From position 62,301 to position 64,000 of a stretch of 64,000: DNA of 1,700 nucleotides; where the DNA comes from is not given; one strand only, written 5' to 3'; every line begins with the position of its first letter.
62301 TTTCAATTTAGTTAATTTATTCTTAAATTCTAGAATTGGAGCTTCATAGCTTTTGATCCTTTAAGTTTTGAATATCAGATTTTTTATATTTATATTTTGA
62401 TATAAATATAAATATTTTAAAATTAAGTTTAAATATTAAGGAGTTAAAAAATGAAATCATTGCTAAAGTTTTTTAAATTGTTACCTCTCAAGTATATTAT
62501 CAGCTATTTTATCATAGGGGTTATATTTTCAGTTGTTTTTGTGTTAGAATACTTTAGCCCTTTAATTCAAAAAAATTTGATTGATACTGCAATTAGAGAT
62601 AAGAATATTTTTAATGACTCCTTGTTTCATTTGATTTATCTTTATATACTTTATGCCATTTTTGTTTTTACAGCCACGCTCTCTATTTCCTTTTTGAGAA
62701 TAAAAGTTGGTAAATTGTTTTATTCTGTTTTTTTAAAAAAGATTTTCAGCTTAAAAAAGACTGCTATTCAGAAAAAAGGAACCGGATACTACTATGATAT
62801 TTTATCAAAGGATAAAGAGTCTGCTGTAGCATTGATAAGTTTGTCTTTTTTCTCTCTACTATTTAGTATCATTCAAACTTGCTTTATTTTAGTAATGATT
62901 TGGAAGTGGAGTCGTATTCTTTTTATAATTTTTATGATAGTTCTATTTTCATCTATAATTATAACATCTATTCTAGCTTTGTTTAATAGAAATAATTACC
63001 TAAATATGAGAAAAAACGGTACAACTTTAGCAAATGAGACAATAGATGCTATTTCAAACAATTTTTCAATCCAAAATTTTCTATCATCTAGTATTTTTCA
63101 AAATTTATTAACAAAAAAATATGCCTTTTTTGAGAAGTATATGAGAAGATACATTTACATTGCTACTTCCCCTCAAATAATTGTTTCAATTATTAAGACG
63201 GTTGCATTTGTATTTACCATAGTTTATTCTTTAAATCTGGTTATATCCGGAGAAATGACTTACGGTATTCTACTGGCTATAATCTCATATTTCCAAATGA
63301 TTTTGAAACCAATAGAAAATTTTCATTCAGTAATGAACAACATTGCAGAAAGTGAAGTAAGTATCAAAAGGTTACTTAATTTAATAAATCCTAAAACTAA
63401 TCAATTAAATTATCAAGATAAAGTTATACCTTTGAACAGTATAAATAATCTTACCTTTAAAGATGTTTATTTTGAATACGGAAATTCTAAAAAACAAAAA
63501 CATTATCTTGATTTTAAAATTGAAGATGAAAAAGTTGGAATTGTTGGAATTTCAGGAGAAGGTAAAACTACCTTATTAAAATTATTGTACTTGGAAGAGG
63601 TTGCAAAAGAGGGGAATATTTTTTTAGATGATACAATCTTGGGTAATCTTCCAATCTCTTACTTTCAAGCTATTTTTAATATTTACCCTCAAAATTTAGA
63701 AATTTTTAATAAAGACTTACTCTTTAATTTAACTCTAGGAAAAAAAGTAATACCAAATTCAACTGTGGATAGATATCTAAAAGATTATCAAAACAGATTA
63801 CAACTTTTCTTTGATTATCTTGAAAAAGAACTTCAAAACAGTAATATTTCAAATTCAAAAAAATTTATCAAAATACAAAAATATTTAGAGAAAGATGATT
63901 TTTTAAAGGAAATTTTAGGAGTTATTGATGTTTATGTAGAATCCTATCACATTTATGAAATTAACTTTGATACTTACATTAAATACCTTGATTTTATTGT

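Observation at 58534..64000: Putative RiPP biosynthetic gene cluster: regulator, secreted peptide, Cys-rich precursor, rSAM/SPASM maturase and ABC exporter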

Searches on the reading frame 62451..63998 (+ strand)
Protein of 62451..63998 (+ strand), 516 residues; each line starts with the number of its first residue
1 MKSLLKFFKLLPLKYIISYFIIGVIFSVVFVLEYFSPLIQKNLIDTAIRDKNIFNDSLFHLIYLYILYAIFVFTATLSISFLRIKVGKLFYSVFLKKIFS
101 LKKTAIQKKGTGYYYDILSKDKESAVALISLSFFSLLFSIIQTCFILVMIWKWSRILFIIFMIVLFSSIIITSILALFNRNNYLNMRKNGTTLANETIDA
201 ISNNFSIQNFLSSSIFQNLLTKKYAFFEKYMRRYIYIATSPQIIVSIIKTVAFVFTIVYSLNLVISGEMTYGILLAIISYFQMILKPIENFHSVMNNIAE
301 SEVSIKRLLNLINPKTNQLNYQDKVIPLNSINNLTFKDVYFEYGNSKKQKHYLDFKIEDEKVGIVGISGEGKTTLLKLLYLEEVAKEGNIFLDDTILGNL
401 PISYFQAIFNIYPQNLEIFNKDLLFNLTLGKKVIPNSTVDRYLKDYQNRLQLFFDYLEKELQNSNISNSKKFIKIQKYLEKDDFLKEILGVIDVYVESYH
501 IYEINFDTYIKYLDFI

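Call 5: search_protein_families(library=pfam, proteins=[window:62451-63998:+], max_evalue=0.1)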
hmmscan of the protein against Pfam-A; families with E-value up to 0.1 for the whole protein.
window:62451-63998:+ (516 aa): 4 families
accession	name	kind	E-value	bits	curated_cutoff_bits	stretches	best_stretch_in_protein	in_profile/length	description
PF00664.28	ABC_membrane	-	8.2e-09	36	28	1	21-286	3-272/274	ABC transporter transmembrane region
PF00005.33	ABC_tran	-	6.8e-08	33.6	25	1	358-445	10-80/137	ABC transporter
PF09713.15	A_thal_3526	-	0.019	15.7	27.8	1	195-230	16-51/53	Plant protein 1589 of unknown function (A_thal_3526)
PF03193.22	RsgA_GTPase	-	0.098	12.9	30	0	339-390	86-137/174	RsgA GTPase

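Call 6: search_protein_families(library=ncbifam, proteins=[window:62451-63998:+], max_evalue=0.1)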
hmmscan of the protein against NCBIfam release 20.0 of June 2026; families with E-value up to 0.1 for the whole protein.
window:62451-63998:+ (516 aa): 82 families (the best 25 are shown)
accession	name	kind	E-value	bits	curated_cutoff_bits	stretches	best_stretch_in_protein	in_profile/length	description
TIGR03375.1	type_I_sec_LssB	subfamily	1.9e-26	92.6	693.1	1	124-439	265-573/696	type I secretion system permease/ATPase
NF045998.1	cleave_ABC_plasm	equivalog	3.8e-25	88.2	500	1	13-472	152-603/673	Mbov_0121 family peptidase domain-containing ABC transporter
TIGR02203.1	MsbA_lipidA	equivalog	3.3e-21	75.4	602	1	26-462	23-461/572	lipid A export permease/ATP-binding protein MsbA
TIGR03796.1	NHLM_micro_ABC1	equivalog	1.4e-20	73.1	853.3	1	31-445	168-591/710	NHLP family bacteriocin export ABC transporter peptidase/permease/ATPase subunit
NF010178.0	PRK13657.1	equivalog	2.6e-20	72.4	733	1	31-437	33-439/588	glucan ABC transporter ATP-binding protein/ permease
TIGR01193.1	bacteriocin_ABC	subfamily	2.7e-20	72.5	523.85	1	2-432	142-573/708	peptide cleavage/export ABC transporter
TIGR02204.1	MsbA_rel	hypoth_equivalog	5e-20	71.7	780.4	1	17-432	20-439/576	ABC transporter, permease/ATP-binding protein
NF008364.0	PRK11160.1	equivalog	1.6e-19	70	630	1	140-445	144-448/575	heme ABC transporter ATP-binding protein/permease CydC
TIGR01846.1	type_I_sec_HlyB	subfamily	7.3e-19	67.5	725.55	1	133-437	257-561/694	type I secretion system permease/ATPase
TIGR02868.1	CydC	equivalog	1.4e-14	53.6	329.05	1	136-444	138-446/530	thiol reductant ABC exporter subunit CydC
TIGR03797.1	NHLM_micro_ABC2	equivalog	5.8e-14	51.5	709.4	1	22-433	141-553/686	NHLP bacteriocin export ABC transporter permease/ATPase subunit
TIGR01842.1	type_I_sec_PrtD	subfamily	9.1e-14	50.9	510.15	1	20-422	9-407/544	type I secretion system permease/ATPase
NF008381.0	PRK11176.1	equivalog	4.6e-13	48.4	867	1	30-428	43-438/582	lipid A ABC transporter ATP-binding protein/permease MsbA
NF008056.1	PRK10790.1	equivalog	5e-13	48.4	746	1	33-434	39-442/584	SmdB family multidrug efflux ABC transporter permease/ATP-binding protein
TIGR02857.1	CydD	equivalog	1.1e-12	47.7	435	1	192-444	181-433/529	thiol reductant ABC exporter subunit CydD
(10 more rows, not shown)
